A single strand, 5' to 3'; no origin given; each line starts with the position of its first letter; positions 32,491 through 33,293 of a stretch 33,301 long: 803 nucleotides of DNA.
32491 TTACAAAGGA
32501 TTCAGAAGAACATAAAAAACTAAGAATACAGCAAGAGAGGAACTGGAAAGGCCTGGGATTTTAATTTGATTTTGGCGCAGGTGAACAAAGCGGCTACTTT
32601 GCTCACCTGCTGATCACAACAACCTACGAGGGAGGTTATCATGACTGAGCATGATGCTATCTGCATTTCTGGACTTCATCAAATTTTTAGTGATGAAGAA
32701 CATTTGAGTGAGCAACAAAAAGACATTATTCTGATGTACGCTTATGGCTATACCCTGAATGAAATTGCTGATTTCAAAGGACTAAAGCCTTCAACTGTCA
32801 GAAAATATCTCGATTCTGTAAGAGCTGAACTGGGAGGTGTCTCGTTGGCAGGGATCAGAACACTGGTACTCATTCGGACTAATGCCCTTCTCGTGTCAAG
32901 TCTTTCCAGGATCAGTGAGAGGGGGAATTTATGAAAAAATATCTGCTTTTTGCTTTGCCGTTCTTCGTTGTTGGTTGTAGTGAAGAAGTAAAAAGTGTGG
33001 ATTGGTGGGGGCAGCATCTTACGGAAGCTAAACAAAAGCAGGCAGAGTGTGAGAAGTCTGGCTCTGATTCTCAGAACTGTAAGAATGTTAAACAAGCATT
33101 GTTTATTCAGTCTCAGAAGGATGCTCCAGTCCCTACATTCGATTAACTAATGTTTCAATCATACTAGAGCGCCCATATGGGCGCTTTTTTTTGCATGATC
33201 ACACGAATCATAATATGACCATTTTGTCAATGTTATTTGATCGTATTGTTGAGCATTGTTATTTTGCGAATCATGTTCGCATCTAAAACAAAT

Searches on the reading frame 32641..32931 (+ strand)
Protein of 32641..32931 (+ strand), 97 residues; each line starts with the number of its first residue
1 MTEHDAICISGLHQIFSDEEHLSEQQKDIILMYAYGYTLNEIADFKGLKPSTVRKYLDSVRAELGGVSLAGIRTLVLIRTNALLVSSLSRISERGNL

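Call 21: search_protein_families(library=pfam, proteins=[window:32641-32931:+], max_evalue=1)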
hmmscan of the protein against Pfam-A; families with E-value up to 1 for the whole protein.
window:32641-32931:+ (97 aa): 12 families
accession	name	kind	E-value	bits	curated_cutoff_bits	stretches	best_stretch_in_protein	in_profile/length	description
PF08281.18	Sigma70_r4_2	-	1.7e-07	31.2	25.7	1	20-57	9-47/54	Sigma-70, region 4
PF00196.25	GerE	-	0.00017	21.6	23.5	1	21-65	2-46/57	Bacterial regulatory proteins, luxR family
PF04545.22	Sigma70_r4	-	0.00088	19.2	24.1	1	21-55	4-39/50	Sigma-70, region 4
PF13384.12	HTH_23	-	0.0029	17.8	24.6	1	29-59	10-40/50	Homeodomain-like domain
PF14493.12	HTH_40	-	0.0031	18.2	27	1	32-57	8-33/89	Helix-turn-helix domain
PF13551.12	HTH_29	-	0.0033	17.9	28.1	1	27-63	2-39/64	Winged helix-turn helix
PF07638.17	Sigma70_ECF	-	0.0055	17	21.1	1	23-64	138-179/185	ECF sigma factor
PF02796.21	HTH_7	-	0.018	15.6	23.8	1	23-58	7-43/45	Helix-turn-helix domain of resolvase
PF19889.5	DUF6362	-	0.078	13.8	31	1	12-57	46-91/98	Domain of unknown function (DUF6362)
PF06056.18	Terminase_5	-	0.082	13.3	20.3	1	30-56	7-33/58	Putative ATPase subunit of terminase (gpP-like)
PF06530.18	Phage_antitermQ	-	0.14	12.5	26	1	5-65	49-107/118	Phage antitermination protein Q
PF12728.13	HTH_17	-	0.2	12.4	27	1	37-59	2-24/51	Helix-turn-helix domain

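Call 22: search_protein_families(library=ncbifam, proteins=[window:32641-32931:+], max_evalue=1)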
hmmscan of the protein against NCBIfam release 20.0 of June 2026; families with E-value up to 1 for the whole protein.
window:32641-32931:+ (97 aa): 20 families
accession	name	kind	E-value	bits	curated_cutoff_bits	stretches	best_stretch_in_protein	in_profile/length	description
TIGR02937.1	sigma70-ECF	superfamily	7.1e-05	22.5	42.9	1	20-64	116-161/165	sigma-70 family RNA polymerase sigma factor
TIGR03541.1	reg_near_HchA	equivalog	0.0015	18.1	215.6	1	18-70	168-220/232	PA1136 family autoinducer-binding transcriptional regulator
NF058625.1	sigma_PG0214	equivalog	0.0046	16.7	130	1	20-62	112-155/170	GFO_1088 family ECF-type sigma factor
NF007216.0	PRK09638.1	equivalog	0.0058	16.4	194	1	19-56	124-162/180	RNA polymerase sigma factor SigY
TIGR02989.1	Sig-70_gvs1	subfamily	0.0069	16.3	124.55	1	20-64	109-154/158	RNA polymerase sigma-70 factor, Rhodopirellula/Verrucomicrobium family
NF005385.0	PRK06930.1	subfamily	0.0074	16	136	1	21-58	114-152/170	positive control sigma-like factor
NF041673.1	transregRamA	equivalog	0.014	14.5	500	1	20-66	217-263/280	acetate metabolism transcriptional regulator RamA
TIGR02985.1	Sig70_bacteroi1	subfamily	0.02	15.1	126.4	1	20-59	113-153/162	RNA polymerase sigma-70 factor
TIGR02999.1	Sig-70_X6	subfamily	0.02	14.8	126.15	1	21-64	134-178/183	ECF-type sigma factor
TIGR02954.1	Sig70_famx3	hypoth_equivalog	0.024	14.4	188.5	1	23-64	122-163/170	RNA polymerase sigma-70 factor, TIGR02954 family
NF033545.0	transpos_IS630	equivalog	0.031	13.7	100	1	27-62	3-38/299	IS630 family transposase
TIGR03879.1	near_KaiC_dom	domain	0.033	14.7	65.1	1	29-59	28-58/91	probable regulatory domain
NF040595.1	HTH_Cbp1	equivalog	0.042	13.8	140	1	24-64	3-43/135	CRISPR DNA repeat-binding protein Cbp1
NF007018.1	PRK09483.1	equivalog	0.05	13.2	280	1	20-60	147-187/217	UvrY/SirA/GacA family response regulator transcription factor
NF009193.0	PRK12541.1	equivalog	0.1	12.9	171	1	2-63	93-155/161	RNA polymerase sigma factor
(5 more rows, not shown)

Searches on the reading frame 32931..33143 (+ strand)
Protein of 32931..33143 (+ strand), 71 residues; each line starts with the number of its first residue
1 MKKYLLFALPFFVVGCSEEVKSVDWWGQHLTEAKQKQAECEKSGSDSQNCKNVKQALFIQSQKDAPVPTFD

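Call 21: search_protein_families(library=pfam, proteins=[window:32931-33143:+], max_evalue=1)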
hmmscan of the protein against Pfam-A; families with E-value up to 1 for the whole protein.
window:32931-33143:+ (71 aa): 0 families

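Call 22: search_protein_families(library=ncbifam, proteins=[window:32931-33143:+], max_evalue=1)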
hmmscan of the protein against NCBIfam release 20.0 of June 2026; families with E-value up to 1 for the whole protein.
window:32931-33143:+ (71 aa): 2 families
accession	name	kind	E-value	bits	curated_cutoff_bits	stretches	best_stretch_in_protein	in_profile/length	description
NF033894.1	Eex_IncN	subfamily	7e-19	67.5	33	1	4-58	3-63/65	EexN family lipoprotein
NF041850.1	VI_secsys_TagV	equivalog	0.022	14.4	300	1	32-59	137-164/166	type VI secretion system accessory protein TagV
